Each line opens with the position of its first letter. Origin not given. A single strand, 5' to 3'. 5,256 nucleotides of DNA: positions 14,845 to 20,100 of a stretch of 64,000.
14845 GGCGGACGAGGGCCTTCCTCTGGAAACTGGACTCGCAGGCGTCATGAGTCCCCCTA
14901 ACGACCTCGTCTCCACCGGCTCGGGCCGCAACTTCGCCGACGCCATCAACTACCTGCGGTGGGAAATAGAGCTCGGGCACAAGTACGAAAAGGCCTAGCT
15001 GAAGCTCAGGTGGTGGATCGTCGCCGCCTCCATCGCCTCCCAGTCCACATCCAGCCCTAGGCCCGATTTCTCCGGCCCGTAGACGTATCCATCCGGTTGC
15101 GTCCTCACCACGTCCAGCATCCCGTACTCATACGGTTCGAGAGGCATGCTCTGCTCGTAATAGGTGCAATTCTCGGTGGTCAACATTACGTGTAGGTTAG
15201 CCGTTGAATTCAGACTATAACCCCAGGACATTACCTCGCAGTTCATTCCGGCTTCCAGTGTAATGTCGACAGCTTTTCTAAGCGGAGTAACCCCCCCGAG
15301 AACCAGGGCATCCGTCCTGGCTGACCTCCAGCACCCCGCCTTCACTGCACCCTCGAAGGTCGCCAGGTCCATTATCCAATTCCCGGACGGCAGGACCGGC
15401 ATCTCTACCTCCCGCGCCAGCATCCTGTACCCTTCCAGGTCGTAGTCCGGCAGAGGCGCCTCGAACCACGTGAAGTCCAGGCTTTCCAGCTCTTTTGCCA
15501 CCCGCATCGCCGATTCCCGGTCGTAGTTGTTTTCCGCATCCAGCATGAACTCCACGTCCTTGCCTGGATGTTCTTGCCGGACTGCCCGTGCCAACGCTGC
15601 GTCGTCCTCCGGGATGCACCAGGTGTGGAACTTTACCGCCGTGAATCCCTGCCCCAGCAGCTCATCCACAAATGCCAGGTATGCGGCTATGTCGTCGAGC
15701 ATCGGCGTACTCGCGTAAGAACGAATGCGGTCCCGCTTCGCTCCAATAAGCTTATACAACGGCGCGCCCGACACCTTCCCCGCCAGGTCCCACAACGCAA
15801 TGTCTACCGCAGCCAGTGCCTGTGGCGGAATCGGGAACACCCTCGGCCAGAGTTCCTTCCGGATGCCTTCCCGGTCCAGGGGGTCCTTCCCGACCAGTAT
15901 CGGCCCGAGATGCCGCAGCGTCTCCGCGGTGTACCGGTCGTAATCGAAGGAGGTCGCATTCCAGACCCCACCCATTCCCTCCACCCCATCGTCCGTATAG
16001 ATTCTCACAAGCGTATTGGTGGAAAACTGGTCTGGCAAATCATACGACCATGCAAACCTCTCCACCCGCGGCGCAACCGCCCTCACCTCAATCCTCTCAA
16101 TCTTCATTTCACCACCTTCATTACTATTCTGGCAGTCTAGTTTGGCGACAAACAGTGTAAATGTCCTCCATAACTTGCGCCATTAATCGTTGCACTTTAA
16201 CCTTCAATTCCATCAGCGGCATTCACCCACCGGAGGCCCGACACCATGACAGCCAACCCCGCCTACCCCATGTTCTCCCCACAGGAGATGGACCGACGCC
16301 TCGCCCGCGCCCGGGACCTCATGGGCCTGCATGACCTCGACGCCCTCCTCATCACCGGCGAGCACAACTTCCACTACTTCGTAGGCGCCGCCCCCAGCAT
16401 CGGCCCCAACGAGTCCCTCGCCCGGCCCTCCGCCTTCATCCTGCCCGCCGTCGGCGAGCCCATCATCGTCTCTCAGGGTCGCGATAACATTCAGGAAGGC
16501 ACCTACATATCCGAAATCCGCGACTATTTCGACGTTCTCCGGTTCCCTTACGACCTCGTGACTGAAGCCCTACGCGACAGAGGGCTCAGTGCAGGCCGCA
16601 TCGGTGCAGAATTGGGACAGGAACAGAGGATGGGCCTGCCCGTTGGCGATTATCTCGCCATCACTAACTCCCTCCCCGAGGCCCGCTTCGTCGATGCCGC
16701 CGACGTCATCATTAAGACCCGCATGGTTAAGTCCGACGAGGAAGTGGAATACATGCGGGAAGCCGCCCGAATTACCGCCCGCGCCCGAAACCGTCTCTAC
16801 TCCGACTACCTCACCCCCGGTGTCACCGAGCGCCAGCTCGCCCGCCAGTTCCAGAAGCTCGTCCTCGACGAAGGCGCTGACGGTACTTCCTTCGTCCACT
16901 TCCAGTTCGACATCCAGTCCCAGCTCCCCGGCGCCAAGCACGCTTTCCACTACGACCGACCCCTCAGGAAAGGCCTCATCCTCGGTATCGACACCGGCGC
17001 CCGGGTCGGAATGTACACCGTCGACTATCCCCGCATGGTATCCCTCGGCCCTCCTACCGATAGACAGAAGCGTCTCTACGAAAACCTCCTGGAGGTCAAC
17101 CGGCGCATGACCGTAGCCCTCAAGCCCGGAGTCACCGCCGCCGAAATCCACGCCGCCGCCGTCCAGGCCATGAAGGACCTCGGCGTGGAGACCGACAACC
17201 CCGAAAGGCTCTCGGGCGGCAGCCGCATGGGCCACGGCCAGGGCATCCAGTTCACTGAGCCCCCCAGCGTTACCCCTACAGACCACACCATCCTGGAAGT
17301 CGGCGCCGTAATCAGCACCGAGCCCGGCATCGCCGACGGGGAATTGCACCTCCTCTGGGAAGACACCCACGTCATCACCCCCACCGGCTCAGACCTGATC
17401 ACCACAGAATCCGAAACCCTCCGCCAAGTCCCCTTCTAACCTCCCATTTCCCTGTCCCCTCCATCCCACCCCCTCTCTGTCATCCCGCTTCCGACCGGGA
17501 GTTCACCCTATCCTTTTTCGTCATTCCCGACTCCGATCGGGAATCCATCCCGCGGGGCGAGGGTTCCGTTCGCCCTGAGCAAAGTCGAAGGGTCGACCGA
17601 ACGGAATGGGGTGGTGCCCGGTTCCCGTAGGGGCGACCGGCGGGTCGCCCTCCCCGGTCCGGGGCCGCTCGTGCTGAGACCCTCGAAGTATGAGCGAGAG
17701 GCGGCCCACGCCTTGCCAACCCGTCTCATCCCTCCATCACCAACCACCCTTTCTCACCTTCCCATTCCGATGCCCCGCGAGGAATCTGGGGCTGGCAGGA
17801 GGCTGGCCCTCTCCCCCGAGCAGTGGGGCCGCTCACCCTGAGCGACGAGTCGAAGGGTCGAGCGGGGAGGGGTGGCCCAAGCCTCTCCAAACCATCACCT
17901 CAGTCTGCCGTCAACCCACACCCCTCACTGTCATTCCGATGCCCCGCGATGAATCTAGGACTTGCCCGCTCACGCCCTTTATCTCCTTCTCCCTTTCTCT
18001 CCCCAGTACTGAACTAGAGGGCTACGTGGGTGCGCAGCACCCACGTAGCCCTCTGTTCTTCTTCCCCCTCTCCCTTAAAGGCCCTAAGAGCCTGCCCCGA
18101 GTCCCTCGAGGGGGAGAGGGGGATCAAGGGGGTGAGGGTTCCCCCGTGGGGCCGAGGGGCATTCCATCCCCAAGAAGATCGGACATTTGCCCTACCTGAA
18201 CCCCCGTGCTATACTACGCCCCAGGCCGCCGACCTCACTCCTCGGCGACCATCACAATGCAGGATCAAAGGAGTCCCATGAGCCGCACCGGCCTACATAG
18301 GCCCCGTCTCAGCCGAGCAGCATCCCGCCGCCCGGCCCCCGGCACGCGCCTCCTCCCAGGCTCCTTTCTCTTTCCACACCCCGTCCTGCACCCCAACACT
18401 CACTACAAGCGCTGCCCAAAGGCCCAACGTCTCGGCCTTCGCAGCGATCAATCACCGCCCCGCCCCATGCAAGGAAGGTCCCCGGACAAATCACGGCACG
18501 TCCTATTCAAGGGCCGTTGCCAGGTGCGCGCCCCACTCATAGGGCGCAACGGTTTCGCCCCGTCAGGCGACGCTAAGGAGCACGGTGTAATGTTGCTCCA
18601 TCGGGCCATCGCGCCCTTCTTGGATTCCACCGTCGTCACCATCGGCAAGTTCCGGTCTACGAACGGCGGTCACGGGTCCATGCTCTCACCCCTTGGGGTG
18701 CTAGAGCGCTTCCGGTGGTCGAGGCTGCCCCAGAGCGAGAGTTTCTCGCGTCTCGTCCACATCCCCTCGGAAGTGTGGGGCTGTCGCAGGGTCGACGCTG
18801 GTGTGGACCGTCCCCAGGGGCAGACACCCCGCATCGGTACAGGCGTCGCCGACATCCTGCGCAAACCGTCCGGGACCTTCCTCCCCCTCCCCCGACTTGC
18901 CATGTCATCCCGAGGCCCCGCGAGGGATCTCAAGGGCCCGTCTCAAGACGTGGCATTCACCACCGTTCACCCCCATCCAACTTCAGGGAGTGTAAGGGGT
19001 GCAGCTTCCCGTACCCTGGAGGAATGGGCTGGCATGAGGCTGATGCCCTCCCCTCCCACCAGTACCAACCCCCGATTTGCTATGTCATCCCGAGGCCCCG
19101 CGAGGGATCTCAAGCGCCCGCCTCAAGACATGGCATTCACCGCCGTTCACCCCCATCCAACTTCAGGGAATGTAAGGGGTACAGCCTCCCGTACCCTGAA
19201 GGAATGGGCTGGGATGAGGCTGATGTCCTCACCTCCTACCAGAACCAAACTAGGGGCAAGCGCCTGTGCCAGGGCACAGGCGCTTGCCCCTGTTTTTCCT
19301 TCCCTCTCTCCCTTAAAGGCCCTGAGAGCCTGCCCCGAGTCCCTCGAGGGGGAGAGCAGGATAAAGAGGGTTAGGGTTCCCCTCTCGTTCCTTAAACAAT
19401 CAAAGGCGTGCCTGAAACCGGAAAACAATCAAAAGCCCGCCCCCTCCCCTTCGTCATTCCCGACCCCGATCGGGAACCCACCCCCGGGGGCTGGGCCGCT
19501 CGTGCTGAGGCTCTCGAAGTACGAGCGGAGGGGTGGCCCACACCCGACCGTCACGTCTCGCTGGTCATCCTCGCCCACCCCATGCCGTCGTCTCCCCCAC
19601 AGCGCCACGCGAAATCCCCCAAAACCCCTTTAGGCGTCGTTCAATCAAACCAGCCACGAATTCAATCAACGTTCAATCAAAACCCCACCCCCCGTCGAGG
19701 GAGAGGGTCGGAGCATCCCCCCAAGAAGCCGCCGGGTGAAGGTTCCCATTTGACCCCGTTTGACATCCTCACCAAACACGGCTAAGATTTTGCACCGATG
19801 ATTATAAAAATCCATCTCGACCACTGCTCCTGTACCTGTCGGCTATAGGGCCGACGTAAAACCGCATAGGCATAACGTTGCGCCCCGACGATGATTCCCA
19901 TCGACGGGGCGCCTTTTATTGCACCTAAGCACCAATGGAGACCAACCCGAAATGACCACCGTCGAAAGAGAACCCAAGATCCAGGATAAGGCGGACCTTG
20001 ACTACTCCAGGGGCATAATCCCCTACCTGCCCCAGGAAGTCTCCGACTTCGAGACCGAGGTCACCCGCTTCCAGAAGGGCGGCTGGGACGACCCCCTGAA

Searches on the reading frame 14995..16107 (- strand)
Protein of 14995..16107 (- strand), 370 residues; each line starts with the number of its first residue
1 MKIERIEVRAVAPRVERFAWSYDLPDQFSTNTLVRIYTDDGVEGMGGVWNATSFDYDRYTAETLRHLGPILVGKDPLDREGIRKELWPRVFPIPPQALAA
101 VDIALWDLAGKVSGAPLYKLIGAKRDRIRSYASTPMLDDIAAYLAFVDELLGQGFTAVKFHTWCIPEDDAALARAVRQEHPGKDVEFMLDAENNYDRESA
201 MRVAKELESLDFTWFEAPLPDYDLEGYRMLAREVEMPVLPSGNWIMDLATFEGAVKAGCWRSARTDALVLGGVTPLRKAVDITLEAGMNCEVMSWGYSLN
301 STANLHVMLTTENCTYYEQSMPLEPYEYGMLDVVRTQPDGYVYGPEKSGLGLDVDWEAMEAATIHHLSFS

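Call 20: search_protein_families(library=pfam, proteins=[window:14995-16107:-])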
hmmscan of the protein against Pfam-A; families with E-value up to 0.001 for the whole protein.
window:14995-16107:- (370 aa): 2 families
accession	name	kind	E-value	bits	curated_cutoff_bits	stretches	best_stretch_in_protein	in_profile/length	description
PF13378.12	MR_MLE_C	-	1.9e-38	132.8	29.4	1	145-357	4-218/219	Enolase C-terminal domain-like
PF02746.21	MR_MLE_N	-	2.9e-15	56.9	22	1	31-122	28-117/117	Mandelate racemase / muconate lactonizing enzyme, N-terminal domain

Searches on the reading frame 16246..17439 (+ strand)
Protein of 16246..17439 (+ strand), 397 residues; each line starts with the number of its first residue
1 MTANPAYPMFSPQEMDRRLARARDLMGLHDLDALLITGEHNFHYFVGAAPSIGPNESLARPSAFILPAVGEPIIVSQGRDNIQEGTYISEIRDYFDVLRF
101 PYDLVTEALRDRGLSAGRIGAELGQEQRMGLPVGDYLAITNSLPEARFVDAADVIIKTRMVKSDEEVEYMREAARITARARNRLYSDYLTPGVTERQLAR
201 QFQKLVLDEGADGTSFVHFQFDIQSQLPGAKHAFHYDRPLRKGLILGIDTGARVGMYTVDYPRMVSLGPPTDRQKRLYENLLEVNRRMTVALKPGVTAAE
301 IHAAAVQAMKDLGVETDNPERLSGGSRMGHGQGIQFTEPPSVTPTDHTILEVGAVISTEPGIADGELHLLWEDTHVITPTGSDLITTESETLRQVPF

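Call 20: search_protein_families(library=pfam, proteins=[window:16246-17439:+])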
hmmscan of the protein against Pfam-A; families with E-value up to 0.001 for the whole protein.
window:16246-17439:+ (397 aa): 2 families
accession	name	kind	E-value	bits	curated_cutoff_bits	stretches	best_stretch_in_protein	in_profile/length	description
PF00557.29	Peptidase_M24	-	4.1e-38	131.7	23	1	168-378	1-207/208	Metallopeptidase family M24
PF01321.24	Creatinase_N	-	1.4e-12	48.7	22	1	18-161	1-128/128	Creatinase/Prolidase N-terminal domain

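Call 25: find_encoding_contigs(protein=window:16246-17439:+, flank=8000, max_places=10)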
Protein window:16246-17439:+ (397 aa): no gene with exactly this product is on record in the collection.

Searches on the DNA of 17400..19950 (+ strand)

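Call 46: search_rna_families(source=window, start=17400, end=19950, threshold=evalue, max_evalue=0.1)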
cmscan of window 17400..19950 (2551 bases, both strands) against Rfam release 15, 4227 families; matches with E-value up to 0.1: 0.
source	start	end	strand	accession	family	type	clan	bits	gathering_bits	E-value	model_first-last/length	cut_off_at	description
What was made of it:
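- On Any Rfam 15 family (including OLE, GOLLD, ROOL, HEARO, raiA, 6S, RNase P, tmRNA, group I/II introns, riboswitches, Chloroflexi-1): The X region at E <= 0.1 gives 0 hits (call 46).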

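Call 58: build_rna_model(alignment_id=A5, structure=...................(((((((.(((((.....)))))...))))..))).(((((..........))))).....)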
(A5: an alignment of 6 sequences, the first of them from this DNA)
Model R1 built from alignment A5 (6 sequences, 80 columns); structure: as given.
model positions 80; base pairs 17; branch points 1; effective number of sequences 1.49; information 0.709 bits per position. Calibrated on 0.2 Mb of random sequence (short: E-values are rough).
structure used (alignment columns):
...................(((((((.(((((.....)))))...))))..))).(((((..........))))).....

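Call 59: search_with_rna_model(model_id=R1, sources=[window, L081, L082, L083, L084, L085, L086, L087, L088, L089, L001], max_evalue=10, show_alignments=0)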
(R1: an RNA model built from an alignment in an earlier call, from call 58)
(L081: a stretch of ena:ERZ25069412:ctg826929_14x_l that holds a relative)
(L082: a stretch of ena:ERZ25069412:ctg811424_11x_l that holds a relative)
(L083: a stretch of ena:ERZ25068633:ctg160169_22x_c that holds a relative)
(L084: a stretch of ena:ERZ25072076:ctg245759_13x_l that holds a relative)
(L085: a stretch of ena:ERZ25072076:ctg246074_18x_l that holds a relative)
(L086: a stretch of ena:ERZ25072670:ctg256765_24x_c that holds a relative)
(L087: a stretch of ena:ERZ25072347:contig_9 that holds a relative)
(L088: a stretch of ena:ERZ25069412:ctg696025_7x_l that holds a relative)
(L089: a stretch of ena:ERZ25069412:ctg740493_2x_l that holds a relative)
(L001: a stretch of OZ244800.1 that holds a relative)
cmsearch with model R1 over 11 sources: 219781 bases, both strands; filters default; matches with E-value up to 10: 11.
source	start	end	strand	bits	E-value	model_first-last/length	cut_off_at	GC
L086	10202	10281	+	105.9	2.1e-24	1-80/80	no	0.65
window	18473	18552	+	104.5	4.7e-24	1-80/80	no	0.65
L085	10190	10269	+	102.3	1.7e-23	1-80/80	no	0.68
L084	10190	10269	+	100.5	4.6e-23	1-80/80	no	0.7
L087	294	373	+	100.5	4.8e-23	1-80/80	no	0.7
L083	10190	10269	+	96.6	4.5e-22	1-80/80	no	0.65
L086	16938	17014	+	24.3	0.00057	1-80/80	no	0.56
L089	1173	1254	-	14.4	0.16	1-80/80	no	0.61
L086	19686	19762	+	13.6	0.27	1-80/80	no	0.71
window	61181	61294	+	11.1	1.1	1-80/80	no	0.65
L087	2981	3008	-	9.7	2.5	1-80/80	no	0.54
